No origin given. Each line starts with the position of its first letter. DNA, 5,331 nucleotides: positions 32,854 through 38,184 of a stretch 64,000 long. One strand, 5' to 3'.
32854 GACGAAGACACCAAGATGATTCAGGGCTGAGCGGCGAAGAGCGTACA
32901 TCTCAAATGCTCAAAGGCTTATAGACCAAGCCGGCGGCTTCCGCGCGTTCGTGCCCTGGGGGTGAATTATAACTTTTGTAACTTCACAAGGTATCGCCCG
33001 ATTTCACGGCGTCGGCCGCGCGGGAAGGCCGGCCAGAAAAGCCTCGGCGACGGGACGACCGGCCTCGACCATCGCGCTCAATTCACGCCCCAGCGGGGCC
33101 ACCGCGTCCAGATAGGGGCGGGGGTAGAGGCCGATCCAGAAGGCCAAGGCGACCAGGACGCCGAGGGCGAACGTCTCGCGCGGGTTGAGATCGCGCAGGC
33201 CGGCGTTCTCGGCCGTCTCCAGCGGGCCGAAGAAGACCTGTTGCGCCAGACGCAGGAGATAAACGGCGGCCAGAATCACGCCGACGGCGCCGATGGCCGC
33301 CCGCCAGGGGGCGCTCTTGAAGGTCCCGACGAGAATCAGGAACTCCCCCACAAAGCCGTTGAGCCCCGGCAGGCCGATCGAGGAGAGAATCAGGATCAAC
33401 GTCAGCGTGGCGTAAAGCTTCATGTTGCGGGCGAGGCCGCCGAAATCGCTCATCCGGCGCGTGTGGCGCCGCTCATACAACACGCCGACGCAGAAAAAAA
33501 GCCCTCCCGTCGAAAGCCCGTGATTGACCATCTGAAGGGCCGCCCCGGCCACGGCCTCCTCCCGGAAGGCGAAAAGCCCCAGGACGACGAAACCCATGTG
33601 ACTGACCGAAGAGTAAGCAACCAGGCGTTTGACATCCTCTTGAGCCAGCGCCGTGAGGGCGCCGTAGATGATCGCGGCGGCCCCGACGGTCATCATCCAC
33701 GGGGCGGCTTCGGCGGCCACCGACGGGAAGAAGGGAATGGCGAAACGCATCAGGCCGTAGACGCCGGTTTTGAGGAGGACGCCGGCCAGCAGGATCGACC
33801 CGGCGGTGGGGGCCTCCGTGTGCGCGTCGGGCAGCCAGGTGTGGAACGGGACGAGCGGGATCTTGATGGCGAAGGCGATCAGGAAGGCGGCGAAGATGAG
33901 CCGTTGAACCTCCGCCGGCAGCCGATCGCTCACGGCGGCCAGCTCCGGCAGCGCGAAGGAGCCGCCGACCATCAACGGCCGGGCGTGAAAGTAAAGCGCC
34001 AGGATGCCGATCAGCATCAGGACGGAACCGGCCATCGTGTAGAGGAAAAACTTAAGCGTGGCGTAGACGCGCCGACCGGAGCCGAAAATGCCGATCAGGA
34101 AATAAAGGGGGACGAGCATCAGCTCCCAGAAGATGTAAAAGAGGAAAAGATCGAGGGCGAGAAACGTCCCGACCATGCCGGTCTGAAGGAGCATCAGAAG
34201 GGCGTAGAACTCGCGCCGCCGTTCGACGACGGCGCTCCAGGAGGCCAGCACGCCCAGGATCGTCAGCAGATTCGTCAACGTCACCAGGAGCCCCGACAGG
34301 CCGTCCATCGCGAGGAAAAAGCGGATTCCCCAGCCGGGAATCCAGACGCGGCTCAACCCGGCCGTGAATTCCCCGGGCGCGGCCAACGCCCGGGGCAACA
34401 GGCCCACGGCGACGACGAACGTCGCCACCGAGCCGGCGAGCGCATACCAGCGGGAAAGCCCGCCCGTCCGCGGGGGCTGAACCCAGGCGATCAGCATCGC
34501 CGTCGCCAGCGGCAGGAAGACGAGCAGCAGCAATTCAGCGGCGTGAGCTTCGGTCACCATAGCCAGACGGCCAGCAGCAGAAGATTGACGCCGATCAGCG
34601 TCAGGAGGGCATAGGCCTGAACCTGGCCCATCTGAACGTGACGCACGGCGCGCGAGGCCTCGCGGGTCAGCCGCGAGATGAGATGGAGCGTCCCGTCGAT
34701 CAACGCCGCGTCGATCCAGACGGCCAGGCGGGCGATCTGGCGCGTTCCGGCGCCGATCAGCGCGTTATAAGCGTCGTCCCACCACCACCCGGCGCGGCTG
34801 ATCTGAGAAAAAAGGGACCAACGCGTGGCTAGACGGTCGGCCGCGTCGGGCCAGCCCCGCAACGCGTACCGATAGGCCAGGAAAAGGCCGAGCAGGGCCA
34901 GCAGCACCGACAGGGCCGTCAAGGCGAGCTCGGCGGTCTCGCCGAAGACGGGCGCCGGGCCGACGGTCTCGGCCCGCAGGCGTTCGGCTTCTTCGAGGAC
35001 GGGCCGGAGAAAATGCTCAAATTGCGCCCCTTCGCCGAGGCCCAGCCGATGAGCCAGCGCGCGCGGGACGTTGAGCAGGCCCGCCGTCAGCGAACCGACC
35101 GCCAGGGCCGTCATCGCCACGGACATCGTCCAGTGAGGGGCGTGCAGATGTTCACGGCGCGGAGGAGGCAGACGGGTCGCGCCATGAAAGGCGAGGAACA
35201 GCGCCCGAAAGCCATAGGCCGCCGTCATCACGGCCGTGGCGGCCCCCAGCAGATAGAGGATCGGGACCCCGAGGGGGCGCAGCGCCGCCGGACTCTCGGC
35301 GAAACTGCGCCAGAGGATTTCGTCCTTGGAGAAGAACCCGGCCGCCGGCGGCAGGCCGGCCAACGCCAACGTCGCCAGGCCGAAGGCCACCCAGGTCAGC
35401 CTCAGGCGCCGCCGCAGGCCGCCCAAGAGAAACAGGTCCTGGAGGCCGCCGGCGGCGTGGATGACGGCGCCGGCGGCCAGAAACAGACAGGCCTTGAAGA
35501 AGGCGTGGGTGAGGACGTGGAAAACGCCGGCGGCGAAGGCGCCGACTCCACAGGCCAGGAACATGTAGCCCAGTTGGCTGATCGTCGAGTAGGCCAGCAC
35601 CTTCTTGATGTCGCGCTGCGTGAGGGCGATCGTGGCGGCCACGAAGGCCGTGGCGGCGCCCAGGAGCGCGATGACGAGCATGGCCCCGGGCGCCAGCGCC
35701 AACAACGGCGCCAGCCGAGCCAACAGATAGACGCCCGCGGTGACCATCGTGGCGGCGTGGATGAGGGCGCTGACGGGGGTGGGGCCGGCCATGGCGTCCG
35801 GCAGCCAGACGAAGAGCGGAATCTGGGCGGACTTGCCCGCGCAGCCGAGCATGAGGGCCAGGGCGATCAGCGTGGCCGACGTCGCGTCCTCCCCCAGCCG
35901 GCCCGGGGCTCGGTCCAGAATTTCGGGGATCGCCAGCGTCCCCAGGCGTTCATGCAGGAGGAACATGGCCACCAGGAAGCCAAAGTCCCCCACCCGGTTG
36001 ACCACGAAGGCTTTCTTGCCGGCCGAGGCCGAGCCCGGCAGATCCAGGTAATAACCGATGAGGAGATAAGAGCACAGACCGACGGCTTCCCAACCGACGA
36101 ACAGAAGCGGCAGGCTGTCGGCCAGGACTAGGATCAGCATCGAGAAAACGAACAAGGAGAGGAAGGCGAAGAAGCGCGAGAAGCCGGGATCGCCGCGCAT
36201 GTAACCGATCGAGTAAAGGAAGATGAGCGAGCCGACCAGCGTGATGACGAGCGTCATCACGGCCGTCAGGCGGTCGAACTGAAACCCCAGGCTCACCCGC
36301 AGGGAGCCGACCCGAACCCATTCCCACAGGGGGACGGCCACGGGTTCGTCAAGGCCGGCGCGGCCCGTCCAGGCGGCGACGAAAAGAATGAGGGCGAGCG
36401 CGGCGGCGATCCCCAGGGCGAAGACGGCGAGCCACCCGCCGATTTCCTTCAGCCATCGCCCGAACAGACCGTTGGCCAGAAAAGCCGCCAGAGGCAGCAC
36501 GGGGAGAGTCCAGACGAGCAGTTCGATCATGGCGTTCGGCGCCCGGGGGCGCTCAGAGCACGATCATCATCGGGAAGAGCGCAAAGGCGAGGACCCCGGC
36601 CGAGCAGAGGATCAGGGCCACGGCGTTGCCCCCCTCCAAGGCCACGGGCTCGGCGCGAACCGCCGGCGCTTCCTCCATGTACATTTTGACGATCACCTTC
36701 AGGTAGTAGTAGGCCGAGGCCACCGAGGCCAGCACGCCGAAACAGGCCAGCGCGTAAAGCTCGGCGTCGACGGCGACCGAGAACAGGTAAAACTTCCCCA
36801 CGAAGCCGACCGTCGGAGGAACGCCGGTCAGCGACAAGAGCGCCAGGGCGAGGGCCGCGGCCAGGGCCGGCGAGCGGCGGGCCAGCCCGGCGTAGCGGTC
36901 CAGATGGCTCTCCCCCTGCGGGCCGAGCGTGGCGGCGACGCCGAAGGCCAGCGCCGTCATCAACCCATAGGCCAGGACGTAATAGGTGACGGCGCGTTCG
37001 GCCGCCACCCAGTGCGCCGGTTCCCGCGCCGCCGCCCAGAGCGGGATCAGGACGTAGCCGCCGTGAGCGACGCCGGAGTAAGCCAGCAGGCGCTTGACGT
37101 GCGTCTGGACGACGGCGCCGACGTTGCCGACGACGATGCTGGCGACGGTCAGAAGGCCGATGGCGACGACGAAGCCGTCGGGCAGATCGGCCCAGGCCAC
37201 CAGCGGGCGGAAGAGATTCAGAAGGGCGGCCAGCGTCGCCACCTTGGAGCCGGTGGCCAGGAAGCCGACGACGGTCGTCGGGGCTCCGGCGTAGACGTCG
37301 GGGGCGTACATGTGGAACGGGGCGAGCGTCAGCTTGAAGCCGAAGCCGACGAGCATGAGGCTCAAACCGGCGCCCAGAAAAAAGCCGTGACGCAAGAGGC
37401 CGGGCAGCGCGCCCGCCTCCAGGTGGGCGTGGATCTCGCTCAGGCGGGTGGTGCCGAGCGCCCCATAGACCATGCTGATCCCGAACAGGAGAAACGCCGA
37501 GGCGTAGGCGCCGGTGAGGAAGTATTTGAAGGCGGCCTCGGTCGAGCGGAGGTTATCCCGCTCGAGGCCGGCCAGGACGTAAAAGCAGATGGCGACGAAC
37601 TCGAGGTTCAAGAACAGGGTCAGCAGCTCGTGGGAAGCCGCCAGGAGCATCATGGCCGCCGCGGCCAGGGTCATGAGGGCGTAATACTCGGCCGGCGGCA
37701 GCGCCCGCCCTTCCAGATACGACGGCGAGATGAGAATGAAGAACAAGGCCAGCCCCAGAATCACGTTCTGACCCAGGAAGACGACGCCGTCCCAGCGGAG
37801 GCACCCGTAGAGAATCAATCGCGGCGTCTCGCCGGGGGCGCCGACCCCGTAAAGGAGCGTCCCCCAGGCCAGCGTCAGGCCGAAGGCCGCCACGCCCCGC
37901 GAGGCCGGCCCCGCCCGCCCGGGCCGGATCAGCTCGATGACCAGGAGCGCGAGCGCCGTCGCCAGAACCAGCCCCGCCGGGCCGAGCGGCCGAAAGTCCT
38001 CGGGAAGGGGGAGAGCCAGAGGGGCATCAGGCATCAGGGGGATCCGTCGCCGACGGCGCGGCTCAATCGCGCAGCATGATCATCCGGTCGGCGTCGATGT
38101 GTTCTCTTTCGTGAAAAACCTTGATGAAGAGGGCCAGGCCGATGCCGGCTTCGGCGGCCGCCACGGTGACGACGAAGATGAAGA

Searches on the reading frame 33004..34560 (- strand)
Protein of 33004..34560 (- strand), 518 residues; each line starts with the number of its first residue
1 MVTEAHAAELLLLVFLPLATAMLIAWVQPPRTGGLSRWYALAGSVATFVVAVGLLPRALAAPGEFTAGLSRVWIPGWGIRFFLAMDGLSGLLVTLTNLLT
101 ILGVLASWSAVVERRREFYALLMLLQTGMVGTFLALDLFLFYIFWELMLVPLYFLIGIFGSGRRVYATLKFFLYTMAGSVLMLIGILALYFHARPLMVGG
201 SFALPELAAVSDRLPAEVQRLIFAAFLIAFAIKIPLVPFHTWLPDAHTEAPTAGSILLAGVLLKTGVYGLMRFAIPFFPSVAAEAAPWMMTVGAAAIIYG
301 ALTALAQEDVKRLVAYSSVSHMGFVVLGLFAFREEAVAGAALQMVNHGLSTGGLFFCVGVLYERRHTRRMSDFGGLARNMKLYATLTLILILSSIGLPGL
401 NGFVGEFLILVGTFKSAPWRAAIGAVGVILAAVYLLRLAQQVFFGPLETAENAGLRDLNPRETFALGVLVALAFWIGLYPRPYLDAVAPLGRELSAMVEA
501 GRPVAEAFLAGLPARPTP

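Call 58: search_protein_families(library=pfam, proteins=[window:33004-34560:-], max_evalue=0.00001)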
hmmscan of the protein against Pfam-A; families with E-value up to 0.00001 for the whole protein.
window:33004-34560:- (518 aa): 1 family
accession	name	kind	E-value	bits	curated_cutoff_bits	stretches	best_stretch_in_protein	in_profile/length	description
PF00361.26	Proton_antipo_M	-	3e-76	256.9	21.5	1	135-423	1-285/294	NADH:quinone oxidoreductase/Mrp antiporter, TM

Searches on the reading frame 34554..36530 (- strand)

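Call 58: search_protein_families(library=pfam, proteins=[window:34554-36530:-], max_evalue=0.00001)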
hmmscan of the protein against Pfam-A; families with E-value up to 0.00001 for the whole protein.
window:34554-36530:- (658 aa): 2 families
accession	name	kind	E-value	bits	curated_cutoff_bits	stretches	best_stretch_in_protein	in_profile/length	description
PF00361.26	Proton_antipo_M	-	4.6e-81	272.7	21.5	1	137-417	1-283/294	NADH:quinone oxidoreductase/Mrp antiporter, TM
PF00662.26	Proton_antipo_N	-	4.4e-22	78.2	24.5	1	71-121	1-51/51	NADH-Ubiquinone oxidoreductase (complex I), chain 5 N-terminus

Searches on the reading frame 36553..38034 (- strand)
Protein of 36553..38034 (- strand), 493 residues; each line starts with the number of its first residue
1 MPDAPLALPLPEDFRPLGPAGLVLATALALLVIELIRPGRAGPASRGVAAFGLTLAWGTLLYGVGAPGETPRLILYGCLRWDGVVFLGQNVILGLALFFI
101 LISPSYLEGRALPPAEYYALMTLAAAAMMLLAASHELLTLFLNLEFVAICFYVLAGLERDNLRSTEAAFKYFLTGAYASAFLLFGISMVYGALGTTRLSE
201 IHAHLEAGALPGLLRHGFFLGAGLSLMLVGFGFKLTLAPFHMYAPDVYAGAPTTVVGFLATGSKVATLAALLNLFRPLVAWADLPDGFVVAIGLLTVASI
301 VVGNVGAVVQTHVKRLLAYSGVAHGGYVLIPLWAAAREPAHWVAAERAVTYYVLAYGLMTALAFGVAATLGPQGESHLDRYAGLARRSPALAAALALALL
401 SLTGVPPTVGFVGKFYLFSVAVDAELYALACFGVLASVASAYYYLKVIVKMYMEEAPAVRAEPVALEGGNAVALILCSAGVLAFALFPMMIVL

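Call 58: search_protein_families(library=pfam, proteins=[window:36553-38034:-], max_evalue=0.00001)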
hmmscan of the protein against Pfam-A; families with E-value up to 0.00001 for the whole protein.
window:36553-38034:- (493 aa): 1 family
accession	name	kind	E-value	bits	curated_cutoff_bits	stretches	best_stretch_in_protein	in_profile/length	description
PF00361.26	Proton_antipo_M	-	1.1e-60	205.8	21.5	1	134-438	1-292/294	NADH:quinone oxidoreductase/Mrp antiporter, TM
